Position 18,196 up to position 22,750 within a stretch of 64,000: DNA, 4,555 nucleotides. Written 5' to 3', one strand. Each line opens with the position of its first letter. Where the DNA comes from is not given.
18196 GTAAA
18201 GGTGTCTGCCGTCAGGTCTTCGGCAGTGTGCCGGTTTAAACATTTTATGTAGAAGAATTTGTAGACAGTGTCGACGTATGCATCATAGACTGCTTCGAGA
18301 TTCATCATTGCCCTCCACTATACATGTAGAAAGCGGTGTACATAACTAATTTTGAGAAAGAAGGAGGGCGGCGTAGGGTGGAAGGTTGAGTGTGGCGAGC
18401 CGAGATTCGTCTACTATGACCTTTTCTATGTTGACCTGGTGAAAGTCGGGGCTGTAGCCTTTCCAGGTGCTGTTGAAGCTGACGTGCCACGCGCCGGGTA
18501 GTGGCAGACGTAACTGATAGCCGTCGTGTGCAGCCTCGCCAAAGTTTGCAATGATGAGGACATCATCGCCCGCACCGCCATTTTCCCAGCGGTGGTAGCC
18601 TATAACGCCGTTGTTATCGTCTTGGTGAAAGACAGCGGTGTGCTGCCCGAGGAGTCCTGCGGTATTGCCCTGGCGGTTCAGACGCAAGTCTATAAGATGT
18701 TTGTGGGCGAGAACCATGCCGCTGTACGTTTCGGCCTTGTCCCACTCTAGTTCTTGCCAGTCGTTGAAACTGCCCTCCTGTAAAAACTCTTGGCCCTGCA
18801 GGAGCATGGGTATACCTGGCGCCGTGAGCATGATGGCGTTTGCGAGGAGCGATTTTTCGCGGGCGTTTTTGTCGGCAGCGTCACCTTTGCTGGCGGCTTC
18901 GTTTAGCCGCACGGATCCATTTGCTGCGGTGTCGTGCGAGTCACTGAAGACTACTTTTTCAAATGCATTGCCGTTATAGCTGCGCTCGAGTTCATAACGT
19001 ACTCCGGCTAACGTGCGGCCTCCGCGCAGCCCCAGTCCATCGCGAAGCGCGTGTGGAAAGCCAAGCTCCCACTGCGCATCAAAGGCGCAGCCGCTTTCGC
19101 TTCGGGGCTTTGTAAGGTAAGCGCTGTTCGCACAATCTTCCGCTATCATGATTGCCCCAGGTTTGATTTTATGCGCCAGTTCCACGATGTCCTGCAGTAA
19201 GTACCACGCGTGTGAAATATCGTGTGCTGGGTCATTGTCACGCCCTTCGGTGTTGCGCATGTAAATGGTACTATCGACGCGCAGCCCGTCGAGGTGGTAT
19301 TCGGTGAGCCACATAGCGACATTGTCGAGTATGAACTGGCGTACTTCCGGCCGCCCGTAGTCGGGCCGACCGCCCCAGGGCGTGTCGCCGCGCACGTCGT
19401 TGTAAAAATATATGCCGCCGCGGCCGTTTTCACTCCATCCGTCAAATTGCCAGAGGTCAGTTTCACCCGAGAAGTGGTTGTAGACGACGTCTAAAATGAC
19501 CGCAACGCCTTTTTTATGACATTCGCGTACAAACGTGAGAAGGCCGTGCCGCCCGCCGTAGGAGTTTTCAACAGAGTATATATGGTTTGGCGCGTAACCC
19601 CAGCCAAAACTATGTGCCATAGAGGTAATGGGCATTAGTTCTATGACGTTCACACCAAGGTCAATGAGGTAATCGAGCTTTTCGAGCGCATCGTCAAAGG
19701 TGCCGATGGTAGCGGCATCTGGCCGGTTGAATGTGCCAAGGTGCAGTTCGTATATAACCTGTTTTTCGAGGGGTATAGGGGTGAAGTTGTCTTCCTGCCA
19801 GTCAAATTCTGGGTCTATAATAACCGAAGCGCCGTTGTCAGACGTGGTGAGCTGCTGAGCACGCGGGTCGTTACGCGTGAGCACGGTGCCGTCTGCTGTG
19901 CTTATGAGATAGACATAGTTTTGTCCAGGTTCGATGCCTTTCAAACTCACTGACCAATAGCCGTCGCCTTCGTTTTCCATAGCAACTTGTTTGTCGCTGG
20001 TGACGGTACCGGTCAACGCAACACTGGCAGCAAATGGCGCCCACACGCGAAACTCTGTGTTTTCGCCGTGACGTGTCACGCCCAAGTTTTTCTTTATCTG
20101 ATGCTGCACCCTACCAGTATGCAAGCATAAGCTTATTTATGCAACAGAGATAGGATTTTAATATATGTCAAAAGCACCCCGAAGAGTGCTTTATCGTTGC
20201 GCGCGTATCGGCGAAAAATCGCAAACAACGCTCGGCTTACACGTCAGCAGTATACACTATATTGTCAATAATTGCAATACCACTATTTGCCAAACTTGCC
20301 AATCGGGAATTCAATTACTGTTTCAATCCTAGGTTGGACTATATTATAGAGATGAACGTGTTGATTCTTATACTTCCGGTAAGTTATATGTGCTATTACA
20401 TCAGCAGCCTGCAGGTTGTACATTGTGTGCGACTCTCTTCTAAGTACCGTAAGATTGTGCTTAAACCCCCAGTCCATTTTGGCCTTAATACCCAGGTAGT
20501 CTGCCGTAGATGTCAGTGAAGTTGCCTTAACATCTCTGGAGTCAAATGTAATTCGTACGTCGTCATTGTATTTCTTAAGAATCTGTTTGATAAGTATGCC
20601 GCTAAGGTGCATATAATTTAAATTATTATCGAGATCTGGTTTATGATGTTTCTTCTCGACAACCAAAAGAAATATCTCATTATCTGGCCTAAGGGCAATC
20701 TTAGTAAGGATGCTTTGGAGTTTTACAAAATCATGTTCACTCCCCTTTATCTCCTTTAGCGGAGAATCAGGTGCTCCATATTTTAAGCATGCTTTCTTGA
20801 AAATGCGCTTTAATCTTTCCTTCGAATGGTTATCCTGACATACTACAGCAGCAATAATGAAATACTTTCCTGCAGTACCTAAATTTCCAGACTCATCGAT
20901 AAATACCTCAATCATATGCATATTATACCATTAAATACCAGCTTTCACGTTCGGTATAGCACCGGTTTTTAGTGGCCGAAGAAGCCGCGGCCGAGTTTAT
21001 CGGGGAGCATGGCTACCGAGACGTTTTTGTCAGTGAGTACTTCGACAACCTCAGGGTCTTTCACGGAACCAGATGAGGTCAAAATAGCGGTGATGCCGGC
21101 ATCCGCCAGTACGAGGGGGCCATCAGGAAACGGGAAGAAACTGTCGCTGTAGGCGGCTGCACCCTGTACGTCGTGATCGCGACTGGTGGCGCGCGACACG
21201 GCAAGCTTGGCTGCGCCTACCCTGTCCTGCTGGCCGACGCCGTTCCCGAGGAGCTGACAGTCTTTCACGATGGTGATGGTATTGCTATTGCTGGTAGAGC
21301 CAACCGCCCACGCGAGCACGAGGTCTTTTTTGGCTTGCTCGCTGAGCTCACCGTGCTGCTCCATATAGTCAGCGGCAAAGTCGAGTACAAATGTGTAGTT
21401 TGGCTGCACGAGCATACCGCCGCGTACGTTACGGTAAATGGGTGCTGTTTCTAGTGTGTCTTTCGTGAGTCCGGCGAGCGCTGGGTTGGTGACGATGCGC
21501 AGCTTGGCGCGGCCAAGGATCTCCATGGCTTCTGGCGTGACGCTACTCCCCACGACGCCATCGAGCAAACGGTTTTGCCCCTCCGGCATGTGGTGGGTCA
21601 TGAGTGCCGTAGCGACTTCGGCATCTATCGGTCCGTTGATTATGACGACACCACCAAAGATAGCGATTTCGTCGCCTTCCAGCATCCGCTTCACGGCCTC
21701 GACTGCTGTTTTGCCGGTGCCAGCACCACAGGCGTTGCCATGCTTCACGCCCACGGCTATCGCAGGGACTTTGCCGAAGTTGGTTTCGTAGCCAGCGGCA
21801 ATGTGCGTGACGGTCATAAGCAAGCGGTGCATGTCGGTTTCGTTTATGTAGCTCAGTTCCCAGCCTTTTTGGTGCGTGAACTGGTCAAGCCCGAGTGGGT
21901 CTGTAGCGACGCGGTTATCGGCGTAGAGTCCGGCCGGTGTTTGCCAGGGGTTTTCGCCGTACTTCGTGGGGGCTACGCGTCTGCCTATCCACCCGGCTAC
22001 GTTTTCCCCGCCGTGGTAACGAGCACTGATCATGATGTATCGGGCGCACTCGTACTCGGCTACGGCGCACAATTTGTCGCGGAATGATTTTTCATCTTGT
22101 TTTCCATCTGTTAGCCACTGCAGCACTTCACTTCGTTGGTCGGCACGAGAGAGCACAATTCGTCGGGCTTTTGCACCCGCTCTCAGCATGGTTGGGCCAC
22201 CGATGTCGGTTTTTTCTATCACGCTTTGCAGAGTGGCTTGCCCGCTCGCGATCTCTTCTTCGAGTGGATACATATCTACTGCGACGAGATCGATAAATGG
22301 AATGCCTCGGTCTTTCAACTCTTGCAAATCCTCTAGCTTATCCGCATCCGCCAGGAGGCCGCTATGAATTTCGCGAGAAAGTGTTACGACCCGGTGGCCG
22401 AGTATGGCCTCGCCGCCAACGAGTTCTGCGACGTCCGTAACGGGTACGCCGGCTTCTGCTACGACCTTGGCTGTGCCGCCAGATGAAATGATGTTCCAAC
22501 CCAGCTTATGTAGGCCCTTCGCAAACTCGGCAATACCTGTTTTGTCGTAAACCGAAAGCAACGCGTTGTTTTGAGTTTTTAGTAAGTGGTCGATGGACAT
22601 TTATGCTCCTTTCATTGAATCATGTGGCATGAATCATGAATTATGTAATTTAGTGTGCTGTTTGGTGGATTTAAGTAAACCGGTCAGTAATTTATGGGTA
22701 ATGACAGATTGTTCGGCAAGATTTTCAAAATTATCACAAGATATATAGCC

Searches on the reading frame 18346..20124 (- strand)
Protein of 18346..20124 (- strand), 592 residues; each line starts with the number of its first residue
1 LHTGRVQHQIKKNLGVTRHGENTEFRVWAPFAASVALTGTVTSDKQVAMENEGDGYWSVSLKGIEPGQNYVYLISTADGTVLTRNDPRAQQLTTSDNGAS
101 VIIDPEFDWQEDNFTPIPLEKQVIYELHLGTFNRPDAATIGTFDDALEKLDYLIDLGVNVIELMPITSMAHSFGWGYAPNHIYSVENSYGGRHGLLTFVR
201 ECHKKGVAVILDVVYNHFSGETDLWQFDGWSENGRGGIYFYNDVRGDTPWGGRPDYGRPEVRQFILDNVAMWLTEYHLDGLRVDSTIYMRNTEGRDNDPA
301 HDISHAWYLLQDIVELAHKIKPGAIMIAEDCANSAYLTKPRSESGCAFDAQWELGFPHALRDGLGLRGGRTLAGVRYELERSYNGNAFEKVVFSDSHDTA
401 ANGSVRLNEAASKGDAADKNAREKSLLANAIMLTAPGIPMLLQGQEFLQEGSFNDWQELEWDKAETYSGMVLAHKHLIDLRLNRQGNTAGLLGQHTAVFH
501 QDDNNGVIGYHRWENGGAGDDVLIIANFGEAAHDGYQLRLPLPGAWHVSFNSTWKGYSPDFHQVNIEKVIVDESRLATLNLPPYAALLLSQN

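Call 25: search_protein_families(library=pfam, proteins=[window:18346-20124:-], max_evalue=0.00001)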
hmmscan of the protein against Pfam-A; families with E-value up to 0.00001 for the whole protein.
window:18346-20124:- (592 aa): 3 families
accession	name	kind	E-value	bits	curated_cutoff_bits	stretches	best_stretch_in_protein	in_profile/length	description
PF00128.31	Alpha-amylase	-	2e-26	93.7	22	2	132-226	7-100/446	Alpha amylase, catalytic domain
PF02806.24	Alpha-amylase_C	-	4.9e-11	43.3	21.2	1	501-590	5-93/95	Alpha amylase, C-terminal all-beta domain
PF02922.24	CBM_48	-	2.8e-10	40.8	22.4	1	14-87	2-81/83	Carbohydrate-binding module 48 (Isoamylase N-terminal domain)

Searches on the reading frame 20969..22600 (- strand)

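Call 25: search_protein_families(library=pfam, proteins=[window:20969-22600:-], max_evalue=0.00001)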
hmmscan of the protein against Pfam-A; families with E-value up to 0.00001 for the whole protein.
window:20969-22600:- (543 aa): 2 families
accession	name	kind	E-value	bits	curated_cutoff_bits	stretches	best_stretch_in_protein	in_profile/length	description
PF01808.24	AICARFT_IMPCHas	-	3.4e-46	158.5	25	1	148-469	9-310/311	AICARFT/IMPCHase bienzyme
PF02142.27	MGS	-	1.4e-16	60.9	24.1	1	22-137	1-94/94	MGS-like domain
